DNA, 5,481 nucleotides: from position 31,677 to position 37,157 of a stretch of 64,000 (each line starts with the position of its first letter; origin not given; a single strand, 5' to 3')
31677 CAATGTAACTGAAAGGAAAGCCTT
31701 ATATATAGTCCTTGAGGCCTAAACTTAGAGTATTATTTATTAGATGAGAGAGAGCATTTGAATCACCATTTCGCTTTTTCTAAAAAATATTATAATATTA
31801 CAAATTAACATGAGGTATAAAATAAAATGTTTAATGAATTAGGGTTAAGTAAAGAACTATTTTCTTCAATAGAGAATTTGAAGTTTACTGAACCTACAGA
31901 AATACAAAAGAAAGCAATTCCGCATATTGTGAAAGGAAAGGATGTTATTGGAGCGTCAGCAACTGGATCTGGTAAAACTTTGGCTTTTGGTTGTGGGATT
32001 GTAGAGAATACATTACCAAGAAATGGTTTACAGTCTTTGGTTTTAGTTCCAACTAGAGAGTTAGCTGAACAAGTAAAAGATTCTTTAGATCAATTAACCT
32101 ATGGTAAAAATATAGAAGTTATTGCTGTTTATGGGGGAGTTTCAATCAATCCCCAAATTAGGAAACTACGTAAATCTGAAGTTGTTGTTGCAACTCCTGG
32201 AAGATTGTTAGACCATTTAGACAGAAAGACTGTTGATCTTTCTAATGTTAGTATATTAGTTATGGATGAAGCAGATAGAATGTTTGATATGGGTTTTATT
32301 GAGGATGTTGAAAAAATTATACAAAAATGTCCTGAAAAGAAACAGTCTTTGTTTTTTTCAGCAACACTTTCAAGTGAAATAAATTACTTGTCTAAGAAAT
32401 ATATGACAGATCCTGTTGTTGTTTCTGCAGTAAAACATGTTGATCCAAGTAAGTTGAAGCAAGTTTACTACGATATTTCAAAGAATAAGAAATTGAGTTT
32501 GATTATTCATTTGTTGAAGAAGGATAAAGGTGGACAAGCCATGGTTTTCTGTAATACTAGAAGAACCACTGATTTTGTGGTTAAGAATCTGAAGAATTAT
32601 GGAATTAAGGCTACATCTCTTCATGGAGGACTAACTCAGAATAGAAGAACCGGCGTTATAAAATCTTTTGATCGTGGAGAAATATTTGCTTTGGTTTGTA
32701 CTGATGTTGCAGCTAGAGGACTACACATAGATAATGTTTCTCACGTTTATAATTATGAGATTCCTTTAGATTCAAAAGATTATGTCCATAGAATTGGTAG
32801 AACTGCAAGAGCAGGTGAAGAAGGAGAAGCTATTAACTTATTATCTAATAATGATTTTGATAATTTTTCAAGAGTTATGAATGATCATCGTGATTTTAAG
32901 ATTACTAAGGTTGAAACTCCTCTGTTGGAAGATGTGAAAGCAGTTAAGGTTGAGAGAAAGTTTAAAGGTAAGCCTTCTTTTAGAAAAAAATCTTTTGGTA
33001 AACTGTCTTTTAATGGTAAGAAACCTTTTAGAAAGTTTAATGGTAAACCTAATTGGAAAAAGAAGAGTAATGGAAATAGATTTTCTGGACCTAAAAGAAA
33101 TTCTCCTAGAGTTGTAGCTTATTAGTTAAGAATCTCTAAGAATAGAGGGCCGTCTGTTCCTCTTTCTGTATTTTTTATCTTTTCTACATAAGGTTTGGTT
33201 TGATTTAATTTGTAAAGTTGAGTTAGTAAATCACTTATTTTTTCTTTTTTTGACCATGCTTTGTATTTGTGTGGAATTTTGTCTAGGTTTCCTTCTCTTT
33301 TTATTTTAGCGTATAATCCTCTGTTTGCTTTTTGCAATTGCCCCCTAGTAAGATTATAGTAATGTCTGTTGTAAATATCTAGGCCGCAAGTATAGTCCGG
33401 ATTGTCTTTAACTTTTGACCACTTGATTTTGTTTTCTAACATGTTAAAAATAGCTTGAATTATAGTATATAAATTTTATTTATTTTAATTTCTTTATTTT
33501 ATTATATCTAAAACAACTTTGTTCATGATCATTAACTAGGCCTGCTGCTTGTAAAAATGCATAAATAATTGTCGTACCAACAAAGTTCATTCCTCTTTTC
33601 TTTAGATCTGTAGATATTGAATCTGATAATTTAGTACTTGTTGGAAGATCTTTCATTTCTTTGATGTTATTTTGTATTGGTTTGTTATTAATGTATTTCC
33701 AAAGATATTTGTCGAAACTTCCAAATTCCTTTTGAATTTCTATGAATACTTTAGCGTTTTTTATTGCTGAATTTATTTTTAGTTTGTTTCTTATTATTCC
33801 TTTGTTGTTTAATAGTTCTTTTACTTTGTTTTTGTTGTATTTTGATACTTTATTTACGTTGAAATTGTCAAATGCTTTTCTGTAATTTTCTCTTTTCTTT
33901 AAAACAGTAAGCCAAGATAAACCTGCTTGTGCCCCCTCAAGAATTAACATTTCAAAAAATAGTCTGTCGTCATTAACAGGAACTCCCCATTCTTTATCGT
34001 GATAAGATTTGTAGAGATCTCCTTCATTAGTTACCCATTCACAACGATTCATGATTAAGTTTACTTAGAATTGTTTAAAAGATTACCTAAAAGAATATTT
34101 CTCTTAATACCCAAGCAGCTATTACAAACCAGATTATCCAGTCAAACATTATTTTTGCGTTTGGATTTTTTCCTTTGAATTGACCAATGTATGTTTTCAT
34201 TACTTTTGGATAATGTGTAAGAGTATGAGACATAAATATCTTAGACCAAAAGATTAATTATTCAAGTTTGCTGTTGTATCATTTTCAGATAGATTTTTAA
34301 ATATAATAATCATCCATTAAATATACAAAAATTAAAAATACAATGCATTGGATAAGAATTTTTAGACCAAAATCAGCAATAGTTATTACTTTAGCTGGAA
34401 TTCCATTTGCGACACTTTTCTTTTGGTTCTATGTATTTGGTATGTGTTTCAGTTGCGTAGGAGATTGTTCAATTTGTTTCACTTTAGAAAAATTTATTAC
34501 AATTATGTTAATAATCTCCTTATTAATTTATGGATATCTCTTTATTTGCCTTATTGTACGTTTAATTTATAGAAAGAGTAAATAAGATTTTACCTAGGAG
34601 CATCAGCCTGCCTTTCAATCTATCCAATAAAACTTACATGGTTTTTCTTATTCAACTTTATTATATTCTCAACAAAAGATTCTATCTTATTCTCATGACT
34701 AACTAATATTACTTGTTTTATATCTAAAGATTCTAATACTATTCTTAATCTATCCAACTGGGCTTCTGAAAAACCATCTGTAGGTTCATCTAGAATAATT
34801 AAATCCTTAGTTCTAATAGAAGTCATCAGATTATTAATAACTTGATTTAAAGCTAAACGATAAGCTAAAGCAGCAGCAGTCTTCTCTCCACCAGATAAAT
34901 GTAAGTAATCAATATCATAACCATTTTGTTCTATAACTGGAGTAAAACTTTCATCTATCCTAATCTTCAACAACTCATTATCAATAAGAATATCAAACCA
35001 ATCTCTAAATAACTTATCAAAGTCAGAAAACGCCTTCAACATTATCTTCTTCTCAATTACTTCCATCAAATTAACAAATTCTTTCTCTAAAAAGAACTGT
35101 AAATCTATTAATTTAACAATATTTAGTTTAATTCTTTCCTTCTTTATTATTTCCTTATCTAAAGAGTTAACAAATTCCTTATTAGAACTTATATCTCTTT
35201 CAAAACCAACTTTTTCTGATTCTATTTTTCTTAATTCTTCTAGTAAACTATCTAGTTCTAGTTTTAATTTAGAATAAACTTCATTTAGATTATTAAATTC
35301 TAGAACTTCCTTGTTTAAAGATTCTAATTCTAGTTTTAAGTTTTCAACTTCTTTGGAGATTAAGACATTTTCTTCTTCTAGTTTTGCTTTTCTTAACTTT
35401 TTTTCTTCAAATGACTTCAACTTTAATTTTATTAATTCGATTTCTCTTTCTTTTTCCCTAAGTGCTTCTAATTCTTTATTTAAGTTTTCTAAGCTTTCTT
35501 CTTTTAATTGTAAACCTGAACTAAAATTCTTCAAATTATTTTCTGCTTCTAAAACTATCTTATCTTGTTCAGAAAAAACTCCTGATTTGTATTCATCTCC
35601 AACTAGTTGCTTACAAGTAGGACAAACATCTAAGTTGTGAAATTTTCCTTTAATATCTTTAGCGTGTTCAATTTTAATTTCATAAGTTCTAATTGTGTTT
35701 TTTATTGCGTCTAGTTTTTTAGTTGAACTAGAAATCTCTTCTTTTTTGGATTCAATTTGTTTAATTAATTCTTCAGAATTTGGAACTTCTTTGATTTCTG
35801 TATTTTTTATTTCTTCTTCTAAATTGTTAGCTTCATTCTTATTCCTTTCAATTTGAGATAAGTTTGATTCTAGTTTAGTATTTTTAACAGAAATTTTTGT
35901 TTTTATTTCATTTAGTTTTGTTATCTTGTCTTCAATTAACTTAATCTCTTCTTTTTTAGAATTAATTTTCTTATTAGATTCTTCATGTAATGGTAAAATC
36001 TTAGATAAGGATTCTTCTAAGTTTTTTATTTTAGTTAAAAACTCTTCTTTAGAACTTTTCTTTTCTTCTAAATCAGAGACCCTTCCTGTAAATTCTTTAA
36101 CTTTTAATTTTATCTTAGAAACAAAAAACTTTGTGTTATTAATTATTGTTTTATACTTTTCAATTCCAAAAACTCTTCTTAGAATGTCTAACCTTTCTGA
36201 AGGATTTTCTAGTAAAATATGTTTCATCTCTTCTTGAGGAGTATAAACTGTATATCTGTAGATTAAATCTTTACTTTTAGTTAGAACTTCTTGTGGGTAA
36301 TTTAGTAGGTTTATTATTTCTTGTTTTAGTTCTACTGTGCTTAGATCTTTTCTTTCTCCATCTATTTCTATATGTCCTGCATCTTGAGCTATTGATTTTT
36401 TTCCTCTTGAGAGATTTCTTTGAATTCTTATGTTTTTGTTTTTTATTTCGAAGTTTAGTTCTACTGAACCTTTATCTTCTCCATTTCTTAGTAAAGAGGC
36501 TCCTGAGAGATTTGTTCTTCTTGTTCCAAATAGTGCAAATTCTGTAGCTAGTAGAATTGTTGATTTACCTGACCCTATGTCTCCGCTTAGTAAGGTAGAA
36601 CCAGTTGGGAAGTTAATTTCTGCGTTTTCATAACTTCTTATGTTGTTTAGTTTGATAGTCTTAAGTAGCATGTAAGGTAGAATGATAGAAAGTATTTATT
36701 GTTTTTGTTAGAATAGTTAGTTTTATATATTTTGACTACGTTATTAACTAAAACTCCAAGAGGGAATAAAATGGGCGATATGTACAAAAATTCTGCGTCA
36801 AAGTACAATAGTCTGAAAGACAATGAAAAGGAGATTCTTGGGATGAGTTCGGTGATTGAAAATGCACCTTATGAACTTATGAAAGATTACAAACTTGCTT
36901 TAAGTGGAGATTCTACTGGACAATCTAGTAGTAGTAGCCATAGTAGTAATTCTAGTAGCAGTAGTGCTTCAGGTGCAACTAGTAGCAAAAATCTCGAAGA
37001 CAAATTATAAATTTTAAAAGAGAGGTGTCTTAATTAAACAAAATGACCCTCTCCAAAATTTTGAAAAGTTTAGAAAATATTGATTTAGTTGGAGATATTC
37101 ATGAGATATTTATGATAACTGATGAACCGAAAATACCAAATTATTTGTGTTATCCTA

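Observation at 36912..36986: Cys-free, almost pure serine core (16 Ser + 2 Thr in 25 residues) in the putative precursor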

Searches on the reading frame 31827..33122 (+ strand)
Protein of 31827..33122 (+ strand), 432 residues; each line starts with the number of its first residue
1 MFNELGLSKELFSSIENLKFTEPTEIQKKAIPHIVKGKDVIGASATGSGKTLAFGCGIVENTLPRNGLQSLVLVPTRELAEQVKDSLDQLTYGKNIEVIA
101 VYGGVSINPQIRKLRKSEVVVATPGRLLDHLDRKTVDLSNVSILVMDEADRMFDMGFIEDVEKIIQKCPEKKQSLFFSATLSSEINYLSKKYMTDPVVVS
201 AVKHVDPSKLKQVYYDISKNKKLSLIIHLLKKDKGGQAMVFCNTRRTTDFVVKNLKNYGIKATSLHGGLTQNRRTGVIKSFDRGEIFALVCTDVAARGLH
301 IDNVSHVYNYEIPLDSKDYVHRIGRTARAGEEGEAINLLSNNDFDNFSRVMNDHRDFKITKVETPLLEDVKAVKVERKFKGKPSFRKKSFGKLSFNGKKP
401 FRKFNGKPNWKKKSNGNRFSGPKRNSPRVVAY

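Call 9: search_protein_families(library=pfam, proteins=[window:31827-33122:+], max_evalue=0.01)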
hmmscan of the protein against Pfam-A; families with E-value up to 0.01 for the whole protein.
window:31827-33122:+ (432 aa): 3 families
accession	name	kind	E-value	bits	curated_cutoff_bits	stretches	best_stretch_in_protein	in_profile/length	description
PF00270.35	DEAD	-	1.1e-51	175.3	26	1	24-185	1-164/167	DEAD/DEAH box helicase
PF00271.37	Helicase_C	-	4.2e-33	114.3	23.5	1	222-330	2-110/110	Helicase conserved C-terminal domain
PF04851.21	ResIII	-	1.2e-12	48.5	22.5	1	23-181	4-162/164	Type III restriction enzyme, res subunit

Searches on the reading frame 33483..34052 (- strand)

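Call 9: search_protein_families(library=pfam, proteins=[window:33483-34052:-], max_evalue=0.01)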
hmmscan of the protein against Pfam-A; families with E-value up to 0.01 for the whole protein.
window:33483-34052:- (190 aa): 1 family
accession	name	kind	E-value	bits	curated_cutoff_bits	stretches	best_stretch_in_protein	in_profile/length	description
PF03352.18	Adenine_glyco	-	7.7e-81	270.6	25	1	6-182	1-176/177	Methyladenine glycosylase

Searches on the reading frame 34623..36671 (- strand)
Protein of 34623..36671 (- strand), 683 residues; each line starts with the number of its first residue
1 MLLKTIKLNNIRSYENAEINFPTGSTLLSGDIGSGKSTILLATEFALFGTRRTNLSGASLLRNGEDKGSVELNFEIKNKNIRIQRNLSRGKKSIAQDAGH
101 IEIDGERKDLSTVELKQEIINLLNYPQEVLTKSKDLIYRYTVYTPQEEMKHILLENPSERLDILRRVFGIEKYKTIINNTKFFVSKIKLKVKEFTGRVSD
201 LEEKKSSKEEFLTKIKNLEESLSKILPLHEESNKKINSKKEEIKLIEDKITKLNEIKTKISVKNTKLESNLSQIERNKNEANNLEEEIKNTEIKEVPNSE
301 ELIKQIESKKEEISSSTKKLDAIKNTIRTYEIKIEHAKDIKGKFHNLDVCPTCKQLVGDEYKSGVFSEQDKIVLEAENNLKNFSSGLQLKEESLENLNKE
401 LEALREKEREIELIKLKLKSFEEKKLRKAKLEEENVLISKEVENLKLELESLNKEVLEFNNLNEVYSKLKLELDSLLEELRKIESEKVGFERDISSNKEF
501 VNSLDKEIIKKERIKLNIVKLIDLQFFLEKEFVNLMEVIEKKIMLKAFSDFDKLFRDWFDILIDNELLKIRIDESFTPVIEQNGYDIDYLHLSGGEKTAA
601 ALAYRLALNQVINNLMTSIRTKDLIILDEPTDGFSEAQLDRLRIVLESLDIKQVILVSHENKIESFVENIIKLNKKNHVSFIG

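Call 9: search_protein_families(library=pfam, proteins=[window:34623-36671:-], max_evalue=0.01)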
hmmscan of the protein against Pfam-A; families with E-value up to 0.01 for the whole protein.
window:34623-36671:- (683 aa): 5 families
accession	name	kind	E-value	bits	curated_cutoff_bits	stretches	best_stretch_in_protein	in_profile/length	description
PF13476.12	AAA_23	-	4.4e-10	41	27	1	6-254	2-197/201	AAA domain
PF13555.12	AAA_29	-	1.5e-07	31.5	27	1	3-55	1-56/61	P-loop containing region of AAA domain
PF02463.25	SMC_N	-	3e-07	30.5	40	1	3-111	2-121/220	RecF/RecN/SMC N terminal domain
PF13558.12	SbcC_Walker_B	-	0.00059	20.5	27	1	591-642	32-84/90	SbcC/RAD50-like, Walker B motif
PF13175.12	AAA_15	-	0.0008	19.6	32.1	1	1-327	1-272/374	AAA ATPase domain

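Call 10: search_protein_families(library=ncbifam, proteins=[window:34623-36671:-], max_evalue=0.01)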
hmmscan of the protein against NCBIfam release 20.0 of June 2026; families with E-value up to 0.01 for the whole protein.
window:34623-36671:- (683 aa): 18 families
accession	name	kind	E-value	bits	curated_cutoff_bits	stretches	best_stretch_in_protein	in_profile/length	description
NF002244.0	PRK01156.1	equivalog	1.4e-44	152.4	847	2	1-342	1-336/895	DNA double-strand break repair ATPase Rad50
NF041034.1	Rad50_Sulf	equivalog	1.1e-34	119.5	1000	2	1-345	1-331/872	DNA double-strand break repair ATPase Rad50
NF003034.1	PRK03918.1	equivalog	2.1e-33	115.4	700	3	1-292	1-284/878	DNA double-strand break repair ATPase Rad50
NF002572.0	PRK02224.1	equivalog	3.5e-31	108.3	1087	3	1-219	1-212/888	DNA double-strand break repair ATPase Rad50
NF045487.1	ASRP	equivalog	6.8e-30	104.2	300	1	15-608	6-548/593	archaea-specific SMC-related protein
NF041035.1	Rad50_Halo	equivalog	2.3e-24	85.8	1000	2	1-224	1-217/883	DNA double-strand break repair ATPase Rad50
NF041751.2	sbcc_Staph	equivalog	8.7e-14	50.5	920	1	26-338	30-355/1007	exonuclease subunit SbcC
NF053563.1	Rkd4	equivalog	4.2e-09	35.1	860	1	3-108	3-108/747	arcadin-4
TIGR00611.2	recf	equivalog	3.7e-08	32.9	172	1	3-97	1-93/339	DNA replication/repair protein RecF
NF010680.0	PRK14079.1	equivalog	1.3e-07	31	386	1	2-100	2-99/349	recombination protein F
NF045780.1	TrlF_fam_ATP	equivalog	1.7e-07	30.4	350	2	233-630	441-852/944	TrlF family AAA-like ATPase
TIGR02857.1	CydD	equivalog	0.00017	20.7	435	1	592-673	459-529/529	thiol reductant ABC exporter subunit CydD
NF010068.0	PRK13548.1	equivalog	0.00025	20.3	261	1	588-659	134-201/261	heme ABC transporter ATP-binding protein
TIGR00634.1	recN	equivalog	0.00056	19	407.85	1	2-336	1-326/563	DNA repair protein RecN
TIGR02169.1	SMC_prok_A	equivalog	0.00072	17.3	729.4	1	3-53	2-53/1165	chromosome segregation protein SMC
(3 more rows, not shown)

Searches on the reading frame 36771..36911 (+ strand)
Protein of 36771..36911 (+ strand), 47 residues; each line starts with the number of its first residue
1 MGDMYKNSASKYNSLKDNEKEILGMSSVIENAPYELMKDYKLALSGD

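Call 57: find_homologous_proteins(query=A3, max_evalue=10)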
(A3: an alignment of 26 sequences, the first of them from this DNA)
Query A3 (26 sequences) (47 aa, profile of the alignment): 20 proteins with E <= 10 among 75 candidates.
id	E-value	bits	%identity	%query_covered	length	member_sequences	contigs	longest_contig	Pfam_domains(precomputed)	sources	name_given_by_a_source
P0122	2.5e-10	58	52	53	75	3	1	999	-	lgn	-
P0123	5.5e-10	57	46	55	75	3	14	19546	-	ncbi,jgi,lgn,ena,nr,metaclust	ncbi:hypothetical protein CO037_02990 [Candidatus Pacearchaeota archaeon CG_4_9_14_0_2_um_filter_30_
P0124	8.3e-10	56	45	62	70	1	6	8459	-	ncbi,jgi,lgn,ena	-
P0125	1.2e-9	55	33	79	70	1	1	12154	-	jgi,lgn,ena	-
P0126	2.6e-9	54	40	79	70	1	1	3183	-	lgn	-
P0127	3.7e-9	54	46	51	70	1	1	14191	-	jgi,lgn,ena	-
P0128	4.7e-9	54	43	60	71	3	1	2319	-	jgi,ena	-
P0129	1.4e-8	52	45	62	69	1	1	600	-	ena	-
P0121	1.5e-8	52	100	100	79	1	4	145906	-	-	-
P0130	2.2e-8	51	52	49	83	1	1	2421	-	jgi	jgi:hypothetical protein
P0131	1.0e-7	49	40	64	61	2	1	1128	-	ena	-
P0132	3.4e-7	48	52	55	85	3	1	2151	-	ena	-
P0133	1.0e-6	46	34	62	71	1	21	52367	-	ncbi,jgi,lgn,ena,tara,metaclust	jgi:hypothetical protein|tara:strand:+ start:20587 stop:20802 length:216 start_codon:yes stop_codon:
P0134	1.5e-6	46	-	-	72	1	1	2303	-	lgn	-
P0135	2.1e-6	45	43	49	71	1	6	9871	-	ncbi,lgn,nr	ncbi:hypothetical protein HYV88_04345 [Candidatus Woesearchaeota archaeon]|nr:hypothetical protein [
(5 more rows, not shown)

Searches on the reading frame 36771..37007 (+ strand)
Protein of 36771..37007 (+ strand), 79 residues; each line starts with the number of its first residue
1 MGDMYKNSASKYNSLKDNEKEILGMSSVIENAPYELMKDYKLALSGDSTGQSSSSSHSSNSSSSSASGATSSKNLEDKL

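Call 9: search_protein_families(library=pfam, proteins=[window:36771-37007:+], max_evalue=0.01)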
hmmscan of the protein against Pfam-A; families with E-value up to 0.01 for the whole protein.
window:36771-37007:+ (79 aa): 0 families

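Call 10: search_protein_families(library=ncbifam, proteins=[window:36771-37007:+], max_evalue=0.01)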
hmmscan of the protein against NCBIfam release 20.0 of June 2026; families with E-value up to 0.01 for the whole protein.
window:36771-37007:+ (79 aa): 0 families

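Call 15: find_homologous_proteins(query=window:36771-37007:+, max_evalue=1)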
Query window:36771-37007:+ (79 aa): 1 proteins with E <= 1 among 1 candidates.
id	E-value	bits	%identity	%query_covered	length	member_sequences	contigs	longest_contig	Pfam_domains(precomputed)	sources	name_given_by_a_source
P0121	5.1e-38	145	100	100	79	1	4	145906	-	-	-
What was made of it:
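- The precursor's 90%-identity cluster has a single member sequence (call 15). The first word-indexed homology search found only the peptide itself (call 15).
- Tried and rejected: Word-indexed search with the single precursor found only itself (call 15).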

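Call 26: find_encoding_contigs(protein=P0121, flank=4000, max_places=6)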
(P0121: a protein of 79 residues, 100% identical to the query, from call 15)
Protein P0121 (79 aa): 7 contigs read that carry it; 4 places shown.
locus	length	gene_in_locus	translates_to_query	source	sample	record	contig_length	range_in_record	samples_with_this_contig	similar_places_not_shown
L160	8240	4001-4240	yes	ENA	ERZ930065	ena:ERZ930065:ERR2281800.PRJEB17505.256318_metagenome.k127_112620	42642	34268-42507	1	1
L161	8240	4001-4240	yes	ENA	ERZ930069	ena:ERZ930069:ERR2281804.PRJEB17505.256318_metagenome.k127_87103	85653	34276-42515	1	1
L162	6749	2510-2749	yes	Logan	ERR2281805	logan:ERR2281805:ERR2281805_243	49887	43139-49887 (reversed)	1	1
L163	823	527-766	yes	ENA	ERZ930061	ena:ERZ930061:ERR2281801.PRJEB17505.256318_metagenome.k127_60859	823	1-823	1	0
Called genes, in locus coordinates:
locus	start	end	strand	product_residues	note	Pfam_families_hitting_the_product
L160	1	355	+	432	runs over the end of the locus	PF00270:DEAD, PF04851:ResIII, PF00271:Helicase_C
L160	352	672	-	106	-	-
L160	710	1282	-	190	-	PF03352:Adenine_glyco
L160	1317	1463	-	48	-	-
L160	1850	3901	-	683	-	PF02463:SMC_N (weak), PF13476:AAA_23 (faint), PF13555:AAA_29 (weak)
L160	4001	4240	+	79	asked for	-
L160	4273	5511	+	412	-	PF02624:YcaO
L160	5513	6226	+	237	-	PF00881:Nitroreductase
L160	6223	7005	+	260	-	PF10026:DUF2268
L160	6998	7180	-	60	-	-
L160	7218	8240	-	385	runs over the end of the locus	?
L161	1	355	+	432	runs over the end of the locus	PF00270:DEAD, PF04851:ResIII, PF00271:Helicase_C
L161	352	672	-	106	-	-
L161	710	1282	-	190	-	PF03352:Adenine_glyco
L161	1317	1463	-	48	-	-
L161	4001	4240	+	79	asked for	-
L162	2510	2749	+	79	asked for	-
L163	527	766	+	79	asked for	-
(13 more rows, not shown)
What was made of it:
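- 36771..37010 (+): Precursor peptide gene (79 aa, Cys-free). Identical protein on 7 contigs (call 26).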

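Call 71: search_protein_representatives(alignment_id=A4)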
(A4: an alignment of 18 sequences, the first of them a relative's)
Query: 18 sequences, 70 profile positions. Proteins with E-value up to 0.001 (for the whole library): 77; up to 1e-10: 12; up to 1e-30: 0. The best 77 are listed.
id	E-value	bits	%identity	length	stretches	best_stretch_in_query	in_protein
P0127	8.0e-28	112.3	-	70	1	1-70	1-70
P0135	1.6e-16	76.1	-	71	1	2-67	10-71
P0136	1.9e-16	75.8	-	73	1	1-68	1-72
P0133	3.8e-15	71.6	-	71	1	1-67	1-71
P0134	1.6e-14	69.7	-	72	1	1-68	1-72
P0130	2.1e-14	69.3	-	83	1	3-69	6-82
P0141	2.6e-14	69.0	-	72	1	1-66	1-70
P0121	1.1e-13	67.0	-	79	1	2-67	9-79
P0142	1.9e-11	59.8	-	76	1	1-66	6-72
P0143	2.0e-11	59.7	-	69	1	1-67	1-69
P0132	2.8e-11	59.3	-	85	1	2-69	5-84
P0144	5.8e-11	58.3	-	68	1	1-67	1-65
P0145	1.1e-10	57.3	-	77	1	4-64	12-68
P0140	1.3e-10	57.2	-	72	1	9-62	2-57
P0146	2.4e-10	56.3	-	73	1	1-67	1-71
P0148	4.4e-10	55.4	-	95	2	1-60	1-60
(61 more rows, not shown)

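Call 76: find_encoding_contigs(protein=P0143, flank=4000, max_places=2)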
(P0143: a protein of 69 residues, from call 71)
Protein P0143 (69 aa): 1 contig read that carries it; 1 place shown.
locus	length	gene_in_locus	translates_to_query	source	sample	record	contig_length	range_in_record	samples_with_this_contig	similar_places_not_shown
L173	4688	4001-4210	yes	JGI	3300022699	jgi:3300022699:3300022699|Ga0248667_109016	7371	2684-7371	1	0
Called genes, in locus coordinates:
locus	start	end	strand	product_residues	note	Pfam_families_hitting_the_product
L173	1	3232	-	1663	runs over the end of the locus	-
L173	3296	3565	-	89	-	-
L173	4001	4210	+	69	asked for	-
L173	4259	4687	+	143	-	?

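Call 77: find_encoding_contigs(protein=P0148, flank=4000, max_places=2)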
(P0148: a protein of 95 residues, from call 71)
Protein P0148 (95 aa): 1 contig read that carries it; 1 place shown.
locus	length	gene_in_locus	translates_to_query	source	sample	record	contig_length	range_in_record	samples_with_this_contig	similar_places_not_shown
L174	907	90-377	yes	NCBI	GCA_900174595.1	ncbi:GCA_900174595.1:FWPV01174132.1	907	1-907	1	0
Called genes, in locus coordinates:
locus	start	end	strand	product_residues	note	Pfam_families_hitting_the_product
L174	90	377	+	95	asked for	-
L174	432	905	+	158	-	?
